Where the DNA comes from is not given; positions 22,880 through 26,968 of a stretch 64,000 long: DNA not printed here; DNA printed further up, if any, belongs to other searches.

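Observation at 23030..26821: Single-gene phosphoesterase + Hsp90-like ATPase fusion: candidate uncharacterised conflict/defence system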

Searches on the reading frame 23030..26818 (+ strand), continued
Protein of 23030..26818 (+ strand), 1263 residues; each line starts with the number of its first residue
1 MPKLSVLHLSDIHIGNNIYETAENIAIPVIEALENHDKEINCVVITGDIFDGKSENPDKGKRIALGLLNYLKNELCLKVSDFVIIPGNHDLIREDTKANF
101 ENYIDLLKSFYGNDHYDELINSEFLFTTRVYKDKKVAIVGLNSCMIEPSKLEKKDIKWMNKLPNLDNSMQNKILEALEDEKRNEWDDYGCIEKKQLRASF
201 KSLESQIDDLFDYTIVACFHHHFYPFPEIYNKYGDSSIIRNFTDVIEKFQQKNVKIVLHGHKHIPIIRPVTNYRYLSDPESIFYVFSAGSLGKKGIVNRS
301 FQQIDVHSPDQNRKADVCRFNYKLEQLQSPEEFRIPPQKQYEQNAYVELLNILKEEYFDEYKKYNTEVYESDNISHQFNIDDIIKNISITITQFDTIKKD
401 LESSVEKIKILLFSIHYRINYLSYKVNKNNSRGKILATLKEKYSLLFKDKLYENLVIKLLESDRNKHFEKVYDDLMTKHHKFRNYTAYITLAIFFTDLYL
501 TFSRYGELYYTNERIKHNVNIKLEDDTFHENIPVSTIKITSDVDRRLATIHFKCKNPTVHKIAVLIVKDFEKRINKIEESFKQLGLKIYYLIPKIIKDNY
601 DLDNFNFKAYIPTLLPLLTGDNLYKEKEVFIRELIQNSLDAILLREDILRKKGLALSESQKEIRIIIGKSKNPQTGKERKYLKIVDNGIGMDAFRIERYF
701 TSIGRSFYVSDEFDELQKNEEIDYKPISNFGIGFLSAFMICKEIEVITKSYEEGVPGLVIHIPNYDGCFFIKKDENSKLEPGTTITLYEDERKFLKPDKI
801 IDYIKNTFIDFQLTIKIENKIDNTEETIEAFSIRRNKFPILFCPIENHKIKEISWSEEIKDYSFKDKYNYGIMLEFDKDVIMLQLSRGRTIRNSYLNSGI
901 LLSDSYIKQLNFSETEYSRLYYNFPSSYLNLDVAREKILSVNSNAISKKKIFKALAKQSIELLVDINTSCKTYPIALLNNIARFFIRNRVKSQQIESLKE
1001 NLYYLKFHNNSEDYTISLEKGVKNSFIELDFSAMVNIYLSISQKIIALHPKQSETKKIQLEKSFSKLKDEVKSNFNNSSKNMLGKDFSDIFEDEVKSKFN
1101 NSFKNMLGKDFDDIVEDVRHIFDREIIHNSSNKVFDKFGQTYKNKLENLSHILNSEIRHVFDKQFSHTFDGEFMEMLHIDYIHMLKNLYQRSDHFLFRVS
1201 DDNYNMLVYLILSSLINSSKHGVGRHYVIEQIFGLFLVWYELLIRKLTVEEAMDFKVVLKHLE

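Call 45: predict_structure(alignment_id=A1)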
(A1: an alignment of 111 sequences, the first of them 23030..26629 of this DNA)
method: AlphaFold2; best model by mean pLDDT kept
length: 1200 residues; sequences in the alignment: 111
mean_pLDDT: 83.3   pTM: 0.52
mean pLDDT of the five models: 83.3, 83.2, 83.0, 81.5, 81.0
residues with pLDDT >= 90: 593; 70-90: 391; 50-70: 133; < 50: 83
segments of 3 or more residues with pLDDT < 50: 603-614, 1078-1083, 1090-1142, 1191-1195
pLDDT, mean of each block of 10 residues (from residue 1): 92 88 93 96 96 86 96 97 95 84 95 94 95 97 89 84 86 87 84 96 95 96 68 73 93 95 86 87 93 85 94 91 91 81 76 88 94 92 95 90 94 97 84 85 93 97 93 94 96 97 94 78 88 95 88 93 90 91 90 89 49 49 81 94 95 94 97 89 97 81 72 90 85 82 93 91 73 88 96 93 95 97 95 85 92 93 91 81 54 86 86 80 92 87 85 92 82 77 83 74 79 80 68 78 73 69 78 61 50 43 37 37 33 38 50 60 63 68 59 54
secondary structure, 60 per line:
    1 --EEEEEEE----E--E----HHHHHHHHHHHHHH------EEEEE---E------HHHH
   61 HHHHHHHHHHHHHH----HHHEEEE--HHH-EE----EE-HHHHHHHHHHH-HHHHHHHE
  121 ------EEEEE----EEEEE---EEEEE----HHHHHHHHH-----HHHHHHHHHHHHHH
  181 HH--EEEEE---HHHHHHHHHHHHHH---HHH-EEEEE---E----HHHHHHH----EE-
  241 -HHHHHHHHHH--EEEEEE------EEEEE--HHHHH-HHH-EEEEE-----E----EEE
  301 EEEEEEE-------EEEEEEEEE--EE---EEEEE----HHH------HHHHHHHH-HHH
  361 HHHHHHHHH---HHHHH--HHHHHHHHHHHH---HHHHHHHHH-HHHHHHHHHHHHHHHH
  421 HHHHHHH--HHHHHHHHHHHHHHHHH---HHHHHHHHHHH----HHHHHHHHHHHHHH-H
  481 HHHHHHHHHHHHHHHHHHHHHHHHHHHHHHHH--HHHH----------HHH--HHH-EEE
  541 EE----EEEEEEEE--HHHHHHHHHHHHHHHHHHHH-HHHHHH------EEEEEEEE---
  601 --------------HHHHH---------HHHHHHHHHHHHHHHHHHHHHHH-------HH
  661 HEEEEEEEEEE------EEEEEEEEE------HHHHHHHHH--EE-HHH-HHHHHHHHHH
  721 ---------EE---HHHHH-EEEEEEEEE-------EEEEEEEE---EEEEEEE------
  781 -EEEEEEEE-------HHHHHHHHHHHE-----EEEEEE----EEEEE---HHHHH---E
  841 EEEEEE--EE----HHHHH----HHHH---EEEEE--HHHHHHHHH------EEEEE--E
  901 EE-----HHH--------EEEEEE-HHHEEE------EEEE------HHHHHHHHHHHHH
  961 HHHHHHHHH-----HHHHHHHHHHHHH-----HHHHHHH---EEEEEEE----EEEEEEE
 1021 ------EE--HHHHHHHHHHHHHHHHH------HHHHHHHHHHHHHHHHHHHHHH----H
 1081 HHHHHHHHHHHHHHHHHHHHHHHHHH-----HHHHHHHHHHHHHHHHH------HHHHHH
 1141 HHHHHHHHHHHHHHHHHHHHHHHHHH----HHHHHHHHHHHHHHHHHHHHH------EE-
elements in order (helices of 4 or more, strands of 3 or more residues): E3-9 H22-35 E42-46 H57-74 E82-85 H101-111 H113-119 E127-131 E136-140 E144-148 H153-161 H167-182 E185-189 H193-206 E214-218 H227-233 H242-251 E254-259 E266-270 H273-277 E283-287 E298-307 E315-323 E331-335 H349-356 H358-369 H373-377 H380-391 H395-403 H405-427 H430-446 H450-460 H465-478 H480-512 H515-518 E538-542 E547-554 H557-576 H578-583 E590-597 H615-619 H629-651 E662-671 E678-686 H693-701 H711-720 H735-739 E741-749 E757-764 E768-774 E782-789 H797-807 E814-819 E824-828 H832-836 E840-846 H855-859 H864-867 E871-875 H878-886 E893-897 E900-902 E919-924 E929-931 E938-941 H948-969 H975-987 H993-999 E1003-1009 E1014-1020 H1031-1047 H1054-1075 H1080-1106 H1112-1128 H1135-1166 H1171-1191

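Call 49: fold_search(model_id=the predicted structure, library=pdb)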
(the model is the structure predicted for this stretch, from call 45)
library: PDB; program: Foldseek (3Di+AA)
matches with E <= 10: 793; with E <= 0.001: 437
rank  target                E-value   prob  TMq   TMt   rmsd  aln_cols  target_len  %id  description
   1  6xg6_B                1.0e-14  1.00  0.23  0.41  12.0       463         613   20  Full-length human mitochondrial Hsp90 (TRAP1) with ADP-BeF3 (released 2020-09-30)
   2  4ivg                  1.7e-14  1.00  0.23  0.50  11.6       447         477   22  Crystal structure of mitochondrial Hsp90 (TRAP1) NTD-Middle domain dimer with AMPPNP (released 2014-01-22)
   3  8gae_B                1.8e-14  1.00  0.24  0.42   8.4       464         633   18  Hsp90 provides platform for CRaf dephosphorylation by PP5 (released 2023-04-26)
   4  8eoa_A                2.3e-14  1.00  0.23  0.40   9.5       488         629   18  Cryo-EM structure of human HSP90B-AIPL1 complex (released 2023-01-25)
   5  5hph_B                3.2e-14  1.00  0.23  0.49  11.3       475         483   19  Structure of TRAP1 fragment (released 2016-08-10)
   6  4j0b_A                3.2e-14  1.00  0.22  0.40  12.2       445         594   21  Structure of mitochondrial Hsp90 (TRAP1) with ADP-BeF3 (released 2014-01-22)
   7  4z1i_C                3.2e-14  1.00  0.21  0.47  10.6       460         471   19  Crystal structure of human Trap1 with AMPPNP (released 2015-04-29)
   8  5hph_A                3.3e-14  1.00  0.22  0.48  10.4       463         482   21  Structure of TRAP1 fragment (released 2016-08-10)
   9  4z1i_D                3.8e-14  1.00  0.22  0.50  10.3       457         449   21  Crystal structure of human Trap1 with AMPPNP (released 2015-04-29)
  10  6xlf_A                4.6e-14  1.00  0.24  0.43   7.2       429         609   20  Full-length Hsc82 in complex with Aha1 in the presence of AMP-PNP (released 2021-06-30)
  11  7zub_A                4.9e-14  1.00  0.24  0.43   7.9       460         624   18  Cryo-EM structure of the indirubin-bound Hsp90-XAP2-AHR complex (released 2022-11-23)
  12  6d14_A                5.1e-14  1.00  0.23  0.43  10.3       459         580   18  Zebrafish TRAP1 bound to AMPPNP and calcium in the asymmetric closed state (released 2018-04-25)
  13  7z37_AP1              5.9e-14  1.00  0.24  0.41  10.1       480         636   20  Structure of the RAF1-HSP90-CDC37 complex (RHC-II) (released 2022-09-14)
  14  8h77_A                6.2e-14  1.00  0.23  0.40   9.3       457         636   20  Hsp90-AhR-p23-XAP2 complex (released 2023-01-04)
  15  6xlg_A                6.5e-14  1.00  0.23  0.42   7.2       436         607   20  Full-length Hsc82 in complex with two Aha1 CTD in the presence of ATPgammaS (released 2021-06-30)
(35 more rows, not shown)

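Call 53: search_protein_families(library=pfam, alignment_id=A2, max_evalue=0.1)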
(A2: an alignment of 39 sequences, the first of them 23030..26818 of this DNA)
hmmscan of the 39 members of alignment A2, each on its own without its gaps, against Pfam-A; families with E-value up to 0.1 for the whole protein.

A. member 1, window:23030-26818:+ (1263 aa): 4 families
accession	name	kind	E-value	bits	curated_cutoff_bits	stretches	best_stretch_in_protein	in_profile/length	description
PF00149.33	Metallophos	-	1.2e-11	45.8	21.5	1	5-265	2-191/191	Calcineurin-like phosphoesterase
PF13589.12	HATPase_c_3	-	5.9e-07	30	25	1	628-751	4-95/137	Histidine kinase-, DNA gyrase B-, and HSP90-like ATPase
PF12850.12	Metallophos_2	-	0.001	19.5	27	0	5-99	2-66/154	Calcineurin-like phosphoesterase superfamily domain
PF02518.31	HATPase_c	-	0.0085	17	26.4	1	631-711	10-81/111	Histidine kinase-, DNA gyrase B-, and HSP90-like ATPase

B. families by the number of members that match (of 39 scanned): 26 families (the first 25 are shown)
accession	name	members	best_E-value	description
PF00149.33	Metallophos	39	5.5e-16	Calcineurin-like phosphoesterase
PF13589.12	HATPase_c_3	39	3.9e-11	Histidine kinase-, DNA gyrase B-, and HSP90-like ATPase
PF02518.31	HATPase_c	30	9.8e-06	Histidine kinase-, DNA gyrase B-, and HSP90-like ATPase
PF12850.12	Metallophos_2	24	6.2e-06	Calcineurin-like phosphoesterase superfamily domain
PF04042.21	DNA_pol_E_B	1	0.0035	DNA polymerase alpha/epsilon subunit B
PF00961.24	LAGLIDADG_1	1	0.0039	LAGLIDADG endonuclease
PF23638.1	DUF7145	1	0.0051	Domain of unknown function (DUF7145)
PF19287.4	DUF5910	1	0.023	Family of unknown function (DUF5910)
PF22622.2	MFE-2_hydrat-2_N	1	0.025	MFE-2 hydratase 2 N-terminal domain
PF10162.14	G8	1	0.031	G8 domain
PF20439.3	SpoIVA_C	1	0.039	Sporulation stage IV protein A, C-terminal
PF18308.6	GGA_N-GAT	1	0.041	N-terminal extension of GAT domain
PF04001.18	Vhr1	1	0.047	Transcription factor Vhr1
PF22368.2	ChxR_N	1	0.048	Response regulator protein ChxR, N-terminal domain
PF09268.16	Clathrin-link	1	0.057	Clathrin, heavy-chain linker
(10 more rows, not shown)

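Call 54: search_protein_families(library=padloc, alignment_id=A2, max_evalue=0.01)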
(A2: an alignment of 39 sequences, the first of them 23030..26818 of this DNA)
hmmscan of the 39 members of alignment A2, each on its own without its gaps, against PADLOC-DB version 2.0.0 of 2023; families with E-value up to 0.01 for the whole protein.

A. member 1, window:23030-26818:+ (1263 aa): 0 families

B. families by the number of members that match (of 39 scanned): 5 families
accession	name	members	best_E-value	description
PDLC03971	TmtA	3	0.00062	-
PDLC05051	PDC-S60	2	7.2e-17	-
PDLC00736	Effector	1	4.2e-10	Endonuclease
PDLC03419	REase_II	1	0.00046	Type II restriction enzyme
PDLC03966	TmtA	1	0.0086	-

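Call 65: search_dna_similar(query=window:23030-26818:+, collection=plasmids, mode=protein, max_rows=20)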
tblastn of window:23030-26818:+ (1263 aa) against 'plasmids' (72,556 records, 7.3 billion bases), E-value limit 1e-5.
Records with a match: 150; places in all: 154; records where one place covers at least 80% of the query: 0.
Best place of each record, by identity: <60% 150.
By first word of the organism name: Rhizobium 25; Sphingobium 17; Bradyrhizobium 16; Agrobacterium 15; Escherichia 6; Acinetobacter 4; Bosea 4; Novosphingobium 4; Ralstonia 3; Sinorhizobium 3; and 39 more.
By predicted mobility (MOB-suite, as given by PLSDB): non-mobilizable 85; conjugative 53; mobilizable 12.
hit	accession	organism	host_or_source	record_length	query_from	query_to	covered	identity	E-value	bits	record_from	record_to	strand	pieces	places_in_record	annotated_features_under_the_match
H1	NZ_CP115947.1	Ralstonia solanacearum MolK2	Musa sp.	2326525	603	828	18%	30.5%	2e-13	84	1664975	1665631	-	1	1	record has no annotation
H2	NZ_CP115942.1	Ralstonia syzygii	Musa sp.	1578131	603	795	15%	35.5%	2e-13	83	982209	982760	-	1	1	none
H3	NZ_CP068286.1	Ralstonia syzygii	Musa balbisiana cultivar Kepok,banana ...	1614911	603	795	15%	35.5%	2e-13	83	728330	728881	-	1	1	record has no annotation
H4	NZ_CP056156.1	Enterobacter hormaechei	culture,Wastewater influent sample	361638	606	843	19%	28.4%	6e-13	82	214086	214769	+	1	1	htpG: molecular chaperone HtpG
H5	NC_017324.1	Sinorhizobium meliloti BL225C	-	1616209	3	292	23%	23.0%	2e-6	61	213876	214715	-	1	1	none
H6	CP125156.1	Klebsiella pneumoniae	-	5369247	606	843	19%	28.0%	3e-11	76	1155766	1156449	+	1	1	htpG: molecular chaperone HtpG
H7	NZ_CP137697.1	Escherichia coli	whole organism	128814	606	828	18%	29.4%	2e-11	77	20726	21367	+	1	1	htpG: molecular chaperone HtpG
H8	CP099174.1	Escherichia coli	culture,Pooled soil sample collected ...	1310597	606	828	18%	29.4%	2e-11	77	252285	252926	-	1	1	htpG: molecular chaperone HtpG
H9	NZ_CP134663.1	Escherichia coli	Larus michahellis,bacteria,cloaca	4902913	606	828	18%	29.4%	2e-11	77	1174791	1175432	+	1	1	none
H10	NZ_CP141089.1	Escherichia coli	Homo sapiens,Infected Human Urine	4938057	606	828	18%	29.4%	2e-11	77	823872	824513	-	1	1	none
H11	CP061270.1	Escherichia coli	Sheep,cell culture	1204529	606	828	18%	29.4%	2e-11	77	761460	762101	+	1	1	htpG: molecular chaperone HtpG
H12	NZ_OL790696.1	Escherichia coli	-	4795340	606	828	18%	29.4%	2e-11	77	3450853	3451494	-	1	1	none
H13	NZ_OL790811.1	Proteus mirabilis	-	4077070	601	820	17%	29.8%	1e-11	77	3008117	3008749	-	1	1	none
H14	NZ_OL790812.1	Proteus mirabilis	-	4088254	601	820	17%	29.8%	1e-11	77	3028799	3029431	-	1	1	none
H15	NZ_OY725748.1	Parabacteroides distasonis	-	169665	623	800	14%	36.7%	3e-13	83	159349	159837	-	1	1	htpG: molecular chaperone HtpG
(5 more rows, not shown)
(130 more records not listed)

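Call 66: search_dna_similar(query=window:23030-26818:+, collection=phages, mode=protein, max_rows=20)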
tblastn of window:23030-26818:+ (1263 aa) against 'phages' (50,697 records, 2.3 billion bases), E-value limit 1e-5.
Records with a match: 33; places in all: 33; records where one place covers at least 80% of the query: 0.
Best place of each record, by identity: <60% 33.
By first word of the organism name: Prevotella 15; Bacteriophage 10; Escherichia 2; Listeria 2; Acinetobacter 2; Salmonella 1; Helicobacter 1.
By host as written in the record: Prevotella sp. 15; - 12; Listeria monocytogenes 2; Escherichia coli O104:H4 1; Escherichia coli O103 1; Salmonella enterica subsp. enterica serovar Kentucky 1; Helicobacter pylori Pt11538AIC 1.
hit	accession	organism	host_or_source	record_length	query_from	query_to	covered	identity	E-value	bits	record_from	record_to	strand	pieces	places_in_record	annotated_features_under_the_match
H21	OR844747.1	Escherichia phage ECO104 4-5-2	Escherichia coli O104:H4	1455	606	828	18%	29.4%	1e-12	77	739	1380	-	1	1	record has no annotation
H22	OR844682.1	Escherichia phage ECO103 4-12-1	Escherichia coli O103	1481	606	828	18%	29.4%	2e-12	77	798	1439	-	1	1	record has no annotation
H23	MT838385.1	Bacteriophage sp.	human fecal samples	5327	603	834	18%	27.4%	4e-9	67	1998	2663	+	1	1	record has no annotation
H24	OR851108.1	Salmonella phage S.Kent 1-2-1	Salmonella enterica subsp. enterica ...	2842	606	828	18%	28.5%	7e-12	76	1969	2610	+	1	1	record has no annotation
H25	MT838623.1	Bacteriophage sp.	human fecal samples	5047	623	827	16%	30.3%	5e-10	70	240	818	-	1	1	record has no annotation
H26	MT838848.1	Bacteriophage sp.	human fecal samples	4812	606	794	15%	32.8%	3e-10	71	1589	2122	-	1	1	record has no annotation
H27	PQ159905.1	Helicobacter phage Pt11538AIC_1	Helicobacter pylori Pt11538AIC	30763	605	788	14%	34.8%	7e-6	77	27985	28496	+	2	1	heat shock protein 90 (x2)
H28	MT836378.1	Bacteriophage sp.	human fecal samples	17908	623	791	13%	36.3%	6e-14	83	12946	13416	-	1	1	record has no annotation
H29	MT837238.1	Bacteriophage sp.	human fecal samples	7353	623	805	14%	32.8%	2e-12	79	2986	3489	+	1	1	record has no annotation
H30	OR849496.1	Listeria phage LM 4-14-1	Listeria monocytogenes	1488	607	787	14%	33.0%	9e-12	75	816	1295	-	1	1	record has no annotation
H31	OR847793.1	Listeria phage LM 4-11-1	Listeria monocytogenes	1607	621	787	13%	34.5%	4e-11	73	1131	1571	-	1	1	record has no annotation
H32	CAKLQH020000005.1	Acinetobacter phage MD-2021a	not known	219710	604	788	15%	30.5%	4e-8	64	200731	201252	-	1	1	htpG: chaperone (heat shock protein)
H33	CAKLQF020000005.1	Acinetobacter phage MD-2021a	not known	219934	604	788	15%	30.5%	4e-8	64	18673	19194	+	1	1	htpG: chaperone (heat shock protein)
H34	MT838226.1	Bacteriophage sp.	human fecal samples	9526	623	794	14%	30.5%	9e-9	66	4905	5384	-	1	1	record has no annotation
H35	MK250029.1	Prevotella phage Lak-C1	Prevotella sp.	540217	623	801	14%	28.2%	6e-9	67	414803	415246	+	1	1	record has no annotation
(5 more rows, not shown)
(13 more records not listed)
